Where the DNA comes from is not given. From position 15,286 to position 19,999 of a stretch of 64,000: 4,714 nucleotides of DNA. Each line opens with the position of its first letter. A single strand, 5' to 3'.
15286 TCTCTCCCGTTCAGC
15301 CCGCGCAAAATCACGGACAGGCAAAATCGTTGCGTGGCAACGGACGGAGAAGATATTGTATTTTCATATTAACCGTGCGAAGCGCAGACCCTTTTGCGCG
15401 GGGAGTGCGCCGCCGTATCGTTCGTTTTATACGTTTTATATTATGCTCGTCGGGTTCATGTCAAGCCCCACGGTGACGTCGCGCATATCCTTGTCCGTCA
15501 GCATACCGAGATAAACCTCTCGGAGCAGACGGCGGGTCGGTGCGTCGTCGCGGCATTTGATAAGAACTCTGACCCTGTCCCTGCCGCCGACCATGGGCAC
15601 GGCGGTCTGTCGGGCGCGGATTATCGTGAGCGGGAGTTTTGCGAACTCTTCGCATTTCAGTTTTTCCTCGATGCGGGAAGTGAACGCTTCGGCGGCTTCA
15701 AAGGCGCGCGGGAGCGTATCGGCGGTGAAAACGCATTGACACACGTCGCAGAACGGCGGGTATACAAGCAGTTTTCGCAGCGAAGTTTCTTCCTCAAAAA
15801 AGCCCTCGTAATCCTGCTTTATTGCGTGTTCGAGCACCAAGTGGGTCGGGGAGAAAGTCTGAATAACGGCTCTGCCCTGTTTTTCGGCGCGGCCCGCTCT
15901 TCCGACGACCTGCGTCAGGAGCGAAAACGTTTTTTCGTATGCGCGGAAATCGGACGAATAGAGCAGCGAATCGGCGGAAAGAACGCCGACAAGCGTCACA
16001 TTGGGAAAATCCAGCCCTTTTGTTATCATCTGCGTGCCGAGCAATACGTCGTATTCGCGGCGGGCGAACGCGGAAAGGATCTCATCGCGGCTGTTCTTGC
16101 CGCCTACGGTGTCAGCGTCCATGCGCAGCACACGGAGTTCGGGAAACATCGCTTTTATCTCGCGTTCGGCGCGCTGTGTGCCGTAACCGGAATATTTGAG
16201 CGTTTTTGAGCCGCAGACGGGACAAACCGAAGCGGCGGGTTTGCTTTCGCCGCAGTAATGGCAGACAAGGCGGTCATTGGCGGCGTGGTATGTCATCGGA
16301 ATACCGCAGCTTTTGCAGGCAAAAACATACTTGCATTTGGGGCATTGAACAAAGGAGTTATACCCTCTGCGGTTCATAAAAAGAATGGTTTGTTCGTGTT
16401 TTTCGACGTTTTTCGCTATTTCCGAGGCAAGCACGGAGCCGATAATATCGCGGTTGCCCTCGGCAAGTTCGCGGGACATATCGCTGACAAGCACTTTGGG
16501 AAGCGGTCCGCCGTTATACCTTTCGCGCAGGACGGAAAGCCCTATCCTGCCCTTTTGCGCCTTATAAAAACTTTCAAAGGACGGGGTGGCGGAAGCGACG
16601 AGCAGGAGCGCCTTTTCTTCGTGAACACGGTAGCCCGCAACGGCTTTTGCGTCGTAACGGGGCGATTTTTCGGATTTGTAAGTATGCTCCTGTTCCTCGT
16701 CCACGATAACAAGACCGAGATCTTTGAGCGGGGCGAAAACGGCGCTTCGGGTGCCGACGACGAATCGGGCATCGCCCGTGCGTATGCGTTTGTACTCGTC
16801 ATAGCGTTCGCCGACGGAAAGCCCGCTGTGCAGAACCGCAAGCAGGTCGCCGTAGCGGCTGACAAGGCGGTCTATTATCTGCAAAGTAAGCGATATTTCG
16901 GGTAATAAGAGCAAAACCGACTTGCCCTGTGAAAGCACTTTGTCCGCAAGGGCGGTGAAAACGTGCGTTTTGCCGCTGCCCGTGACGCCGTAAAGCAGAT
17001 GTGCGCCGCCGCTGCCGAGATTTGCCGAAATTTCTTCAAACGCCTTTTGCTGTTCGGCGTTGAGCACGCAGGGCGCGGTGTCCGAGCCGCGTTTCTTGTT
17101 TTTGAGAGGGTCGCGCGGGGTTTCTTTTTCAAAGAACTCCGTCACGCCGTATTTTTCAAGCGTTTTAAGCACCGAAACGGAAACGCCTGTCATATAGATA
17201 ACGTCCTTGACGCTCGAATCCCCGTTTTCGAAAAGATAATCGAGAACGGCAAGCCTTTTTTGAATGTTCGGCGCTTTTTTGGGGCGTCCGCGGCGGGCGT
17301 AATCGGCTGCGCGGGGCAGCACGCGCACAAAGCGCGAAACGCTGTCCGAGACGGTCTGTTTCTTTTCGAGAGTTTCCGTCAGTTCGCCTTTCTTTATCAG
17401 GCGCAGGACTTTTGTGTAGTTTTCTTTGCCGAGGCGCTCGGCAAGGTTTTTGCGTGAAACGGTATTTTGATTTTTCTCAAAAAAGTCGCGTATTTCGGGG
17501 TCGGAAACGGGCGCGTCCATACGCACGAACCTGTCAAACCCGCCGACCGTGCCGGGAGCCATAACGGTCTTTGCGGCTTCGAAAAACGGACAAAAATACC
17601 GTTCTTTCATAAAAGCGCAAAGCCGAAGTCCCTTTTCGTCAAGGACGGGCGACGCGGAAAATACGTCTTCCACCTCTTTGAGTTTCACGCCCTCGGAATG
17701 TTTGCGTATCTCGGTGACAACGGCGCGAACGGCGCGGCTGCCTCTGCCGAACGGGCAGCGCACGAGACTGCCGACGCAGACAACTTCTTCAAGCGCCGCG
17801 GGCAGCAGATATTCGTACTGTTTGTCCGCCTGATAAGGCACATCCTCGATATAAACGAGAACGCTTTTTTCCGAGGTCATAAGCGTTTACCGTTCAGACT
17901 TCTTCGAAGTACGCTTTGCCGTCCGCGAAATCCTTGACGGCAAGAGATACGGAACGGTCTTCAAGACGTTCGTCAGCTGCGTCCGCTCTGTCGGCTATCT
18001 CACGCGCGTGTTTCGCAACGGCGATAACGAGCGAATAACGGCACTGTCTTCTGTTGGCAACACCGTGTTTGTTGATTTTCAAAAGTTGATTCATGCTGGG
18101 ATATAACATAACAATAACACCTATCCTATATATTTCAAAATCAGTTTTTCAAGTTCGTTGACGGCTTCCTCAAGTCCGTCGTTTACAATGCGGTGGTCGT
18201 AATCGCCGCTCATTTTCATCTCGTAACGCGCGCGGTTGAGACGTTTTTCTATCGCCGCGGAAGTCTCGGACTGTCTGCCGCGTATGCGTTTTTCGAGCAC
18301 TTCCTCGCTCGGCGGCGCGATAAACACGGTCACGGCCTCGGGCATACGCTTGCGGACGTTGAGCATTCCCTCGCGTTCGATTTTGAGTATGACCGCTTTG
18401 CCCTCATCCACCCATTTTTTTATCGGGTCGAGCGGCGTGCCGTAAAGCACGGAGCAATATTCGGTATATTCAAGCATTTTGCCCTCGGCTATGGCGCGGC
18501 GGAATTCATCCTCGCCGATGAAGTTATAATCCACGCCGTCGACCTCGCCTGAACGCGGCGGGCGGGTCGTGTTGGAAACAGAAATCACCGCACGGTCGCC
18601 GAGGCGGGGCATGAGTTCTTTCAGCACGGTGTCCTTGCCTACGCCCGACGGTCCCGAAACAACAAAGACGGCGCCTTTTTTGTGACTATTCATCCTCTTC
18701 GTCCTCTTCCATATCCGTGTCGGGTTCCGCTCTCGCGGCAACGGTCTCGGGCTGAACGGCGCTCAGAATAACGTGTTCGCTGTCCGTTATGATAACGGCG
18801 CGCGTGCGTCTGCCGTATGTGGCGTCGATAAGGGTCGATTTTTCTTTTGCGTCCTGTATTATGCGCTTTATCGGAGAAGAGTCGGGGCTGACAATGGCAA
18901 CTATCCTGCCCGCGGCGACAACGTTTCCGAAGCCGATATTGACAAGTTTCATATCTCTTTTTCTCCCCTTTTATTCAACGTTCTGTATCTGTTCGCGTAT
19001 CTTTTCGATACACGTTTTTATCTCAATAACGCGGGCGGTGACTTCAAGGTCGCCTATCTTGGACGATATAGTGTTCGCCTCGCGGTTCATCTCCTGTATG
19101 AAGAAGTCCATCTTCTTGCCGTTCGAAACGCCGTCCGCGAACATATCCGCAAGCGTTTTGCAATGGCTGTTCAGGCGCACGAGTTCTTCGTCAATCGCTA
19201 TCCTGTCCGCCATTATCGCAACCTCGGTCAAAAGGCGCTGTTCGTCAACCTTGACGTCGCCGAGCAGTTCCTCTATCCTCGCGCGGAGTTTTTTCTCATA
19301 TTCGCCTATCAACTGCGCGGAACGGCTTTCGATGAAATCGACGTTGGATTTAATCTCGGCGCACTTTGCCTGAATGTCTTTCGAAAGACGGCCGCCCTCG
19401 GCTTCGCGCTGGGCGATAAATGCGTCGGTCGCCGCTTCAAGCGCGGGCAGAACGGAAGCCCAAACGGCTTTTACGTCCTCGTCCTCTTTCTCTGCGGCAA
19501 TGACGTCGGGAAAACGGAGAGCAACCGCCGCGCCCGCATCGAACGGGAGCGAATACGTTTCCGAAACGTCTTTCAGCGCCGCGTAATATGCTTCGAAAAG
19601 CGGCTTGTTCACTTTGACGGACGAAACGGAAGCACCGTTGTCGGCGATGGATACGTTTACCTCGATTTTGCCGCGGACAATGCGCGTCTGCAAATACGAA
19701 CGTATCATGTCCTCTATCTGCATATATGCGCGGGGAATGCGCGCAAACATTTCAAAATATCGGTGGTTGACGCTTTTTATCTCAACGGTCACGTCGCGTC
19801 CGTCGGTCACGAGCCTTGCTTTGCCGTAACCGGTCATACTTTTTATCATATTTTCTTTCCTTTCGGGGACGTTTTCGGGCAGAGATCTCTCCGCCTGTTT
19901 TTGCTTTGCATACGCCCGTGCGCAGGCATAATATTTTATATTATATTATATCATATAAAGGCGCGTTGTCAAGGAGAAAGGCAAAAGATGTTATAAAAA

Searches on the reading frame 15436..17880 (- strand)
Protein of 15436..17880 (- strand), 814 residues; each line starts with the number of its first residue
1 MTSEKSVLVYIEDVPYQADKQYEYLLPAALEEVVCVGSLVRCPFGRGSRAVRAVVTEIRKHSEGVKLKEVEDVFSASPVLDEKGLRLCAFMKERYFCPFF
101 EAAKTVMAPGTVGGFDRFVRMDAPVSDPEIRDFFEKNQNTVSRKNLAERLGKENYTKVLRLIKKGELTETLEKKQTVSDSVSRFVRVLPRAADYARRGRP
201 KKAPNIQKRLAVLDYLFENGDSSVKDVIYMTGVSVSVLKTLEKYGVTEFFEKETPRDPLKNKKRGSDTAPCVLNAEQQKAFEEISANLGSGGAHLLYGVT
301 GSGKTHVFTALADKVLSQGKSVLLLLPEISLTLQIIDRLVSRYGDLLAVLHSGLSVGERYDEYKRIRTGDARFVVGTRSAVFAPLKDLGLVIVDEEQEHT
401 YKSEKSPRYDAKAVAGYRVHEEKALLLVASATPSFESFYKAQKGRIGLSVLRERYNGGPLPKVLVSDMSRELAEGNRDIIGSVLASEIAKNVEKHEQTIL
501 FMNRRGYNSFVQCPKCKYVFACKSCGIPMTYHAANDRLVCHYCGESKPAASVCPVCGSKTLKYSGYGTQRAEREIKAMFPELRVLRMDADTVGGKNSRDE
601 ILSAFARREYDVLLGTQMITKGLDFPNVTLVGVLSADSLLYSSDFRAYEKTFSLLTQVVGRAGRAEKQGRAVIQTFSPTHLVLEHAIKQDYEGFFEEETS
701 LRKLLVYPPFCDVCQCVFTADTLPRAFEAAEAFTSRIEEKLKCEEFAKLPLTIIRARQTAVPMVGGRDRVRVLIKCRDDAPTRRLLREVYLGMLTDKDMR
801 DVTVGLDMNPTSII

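Call 8: search_protein_families(library=pfam, proteins=[window:15436-17880:-], max_evalue=0.001)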
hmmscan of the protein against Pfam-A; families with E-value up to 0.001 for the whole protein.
window:15436-17880:- (814 aa): 8 families
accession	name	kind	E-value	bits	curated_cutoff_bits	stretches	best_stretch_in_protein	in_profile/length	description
PF17764.6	PriA_3primeBD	-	5.5e-17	61.8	22.7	1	14-107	4-95/96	3'DNA-binding domain (3'BD)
PF00270.35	DEAD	-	6.9e-16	58.9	26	1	276-436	3-162/167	DEAD/DEAH box helicase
PF00271.37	Helicase_C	-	2.4e-13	50.7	23.5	1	581-665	39-109/110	Helicase conserved C-terminal domain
PF18319.7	Zn_ribbon_PriA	-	4.6e-11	42.9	26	1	522-548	1-27/27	PriA DNA helicase Cys-rich region (CRR) domain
PF04851.21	ResIII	-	4.3e-10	40.2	22.5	1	272-434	3-163/164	Type III restriction enzyme, res subunit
PF18074.6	PriA_C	-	2.8e-06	28.5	26.9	1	709-810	1-95/95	Primosomal protein N C-terminal domain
PF05970.20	PIF1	-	0.00012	22.2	25.9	1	273-323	2-54/223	PIF1-like helicase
PF13604.12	AAA_30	-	0.00065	19.9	27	0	273-327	2-54/191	AAA domain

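Call 52: find_related_loci(query=window:15436-17880:-, collection=genome_contigs, flank=1000)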
Query window:15436-17880:- (814 aa) in genome_contigs; peptide patterns used: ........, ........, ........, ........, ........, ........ (x = any residue, [..] = any of these).
284 stretches matched a pattern; 93 encode a relative of the query (tblastn E <= 1e-3); the best 80 are kept; 80 distinct loci.
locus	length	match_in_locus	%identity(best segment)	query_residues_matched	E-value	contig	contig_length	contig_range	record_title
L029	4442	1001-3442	88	1-814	0e+0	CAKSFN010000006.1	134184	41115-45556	MAG: uncultured Eubacteriales bacterium isolate REFINED_METABAT215_TOP10_CONTIGS_1500_ASSEMBLY_K77_MERGED__Hadza_MoBio_C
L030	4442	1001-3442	79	1-814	0e+0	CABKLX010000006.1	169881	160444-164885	uncultured Clostridiales bacterium isolate MGYG-HGUT-01271 genome assembly, contig: NODE_22_length_169881_cov_18.9423, w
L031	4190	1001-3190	60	13-814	0e+0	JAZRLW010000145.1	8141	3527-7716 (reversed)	MAG: Eubacteriales bacterium isolate T1900045429_YK20190120.MAGScoT_cleanbin_000023 SGB_7087_k141_1004840, whole genome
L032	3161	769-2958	60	13-814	0e+0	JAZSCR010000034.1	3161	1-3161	MAG: Eubacteriales bacterium isolate T1900044604_TS20190070.MAGScoT_cleanbin_000028 SGB_718_k141_293324, whole genome sh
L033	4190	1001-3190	60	13-814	0e+0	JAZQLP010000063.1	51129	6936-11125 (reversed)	MAG: Eubacteriales bacterium isolate T1900044609_TS20190075.MAGScoT_cleanbin_000020 SGB_786_k141_2277963, whole genome s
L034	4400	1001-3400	42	9-809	0e+0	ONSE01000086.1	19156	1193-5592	uncultured Clostridiales bacterium isolate RUG581 genome assembly, contig: k87_10275528, whole genome shotgun sequence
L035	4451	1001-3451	42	5-814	0e+0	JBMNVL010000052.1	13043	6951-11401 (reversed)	MAG: Acutalibacteraceae bacterium isolate SBF912SR2HQ0058 scaffold_21182_c1, whole genome shotgun sequence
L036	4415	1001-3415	41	9-810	0e+0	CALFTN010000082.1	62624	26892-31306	MAG TPA_asm: uncultured Clostridia bacterium isolate SRR6425825_bin.100_CONCOCT_v1.1_MAG genome assembly, contig: ERZ176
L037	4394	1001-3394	40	11-809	0e+0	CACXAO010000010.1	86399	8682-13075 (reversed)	MAG: uncultured Ruminococcus sp. isolate RUG11079 genome assembly, contig: RUG11079_asm_10, whole genome shotgun sequenc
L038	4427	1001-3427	40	1-809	0e+0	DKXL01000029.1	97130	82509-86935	MAG TPA_asm: Ruminococcaceae bacterium UBA7127 UBA7127_contig_4989, whole genome shotgun sequence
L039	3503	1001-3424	41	1-812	0e+0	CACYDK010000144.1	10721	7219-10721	MAG: uncultured Ruminococcus sp. isolate RUG11840 genome assembly, contig: RUG11840_asm_144, whole genome shotgun sequen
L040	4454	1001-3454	42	1-814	0e+0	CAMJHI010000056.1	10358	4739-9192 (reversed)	MAG: uncultured Clostridia bacterium isolate SRR12081299_bin.63_metaWRAP_v1.3_MAG genome assembly, contig: ERZ12289776.8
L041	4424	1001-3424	40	1-809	0e+0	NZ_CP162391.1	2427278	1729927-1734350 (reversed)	Ruminococcus sp. JE7B6 chromosome, complete genome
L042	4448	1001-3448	41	1-814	0e+0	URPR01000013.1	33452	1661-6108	uncultured Ruminococcaceae bacterium isolate UMGS1224 genome assembly, contig: NODE_237_length_33452_cov_3.627991, whole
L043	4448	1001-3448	40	1-814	0e+0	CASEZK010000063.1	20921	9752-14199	uncultured Oscillospiraceae bacterium isolate CO.O41.metabat-bins.286 genome assembly, contig: CO.O41.metabat-bins.286.f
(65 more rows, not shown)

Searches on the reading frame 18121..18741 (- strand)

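Call 50: search_protein_families(library=pfam, proteins=[window:18121-18741:-], max_evalue=0.00001)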
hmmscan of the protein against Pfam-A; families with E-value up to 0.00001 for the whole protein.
window:18121-18741:- (206 aa): 2 families
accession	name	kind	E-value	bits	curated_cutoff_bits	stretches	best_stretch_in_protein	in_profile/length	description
PF00625.27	Guanylate_kin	-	3.8e-49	167.3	25.2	1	25-202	4-180/182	Guanylate kinase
PF13671.12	AAA_33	-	6.2e-06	27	27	0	25-173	1-138/143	AAA domain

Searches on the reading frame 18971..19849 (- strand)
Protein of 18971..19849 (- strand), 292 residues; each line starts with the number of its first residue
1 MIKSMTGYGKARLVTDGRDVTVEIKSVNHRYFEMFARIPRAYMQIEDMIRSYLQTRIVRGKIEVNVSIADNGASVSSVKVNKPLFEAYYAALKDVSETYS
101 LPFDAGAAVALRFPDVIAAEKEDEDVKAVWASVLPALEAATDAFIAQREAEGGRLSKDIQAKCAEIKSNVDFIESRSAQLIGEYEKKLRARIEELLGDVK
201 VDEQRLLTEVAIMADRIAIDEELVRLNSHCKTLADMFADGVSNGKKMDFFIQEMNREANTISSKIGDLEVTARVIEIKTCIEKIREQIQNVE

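Call 50: search_protein_families(library=pfam, proteins=[window:18971-19849:-], max_evalue=0.00001)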
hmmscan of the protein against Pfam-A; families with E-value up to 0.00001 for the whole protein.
window:18971-19849:- (292 aa): 2 families
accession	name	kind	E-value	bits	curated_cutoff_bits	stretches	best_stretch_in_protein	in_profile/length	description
PF03755.18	YicC-like_N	-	7.3e-46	156.8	25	1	2-156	1-155/156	Endoribonuclease YicC-like, N-terminal region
PF08340.16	YicC-like_C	-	5.7e-42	143.1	27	1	173-292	1-120/120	Endoribonuclease YicC-like, C-terminal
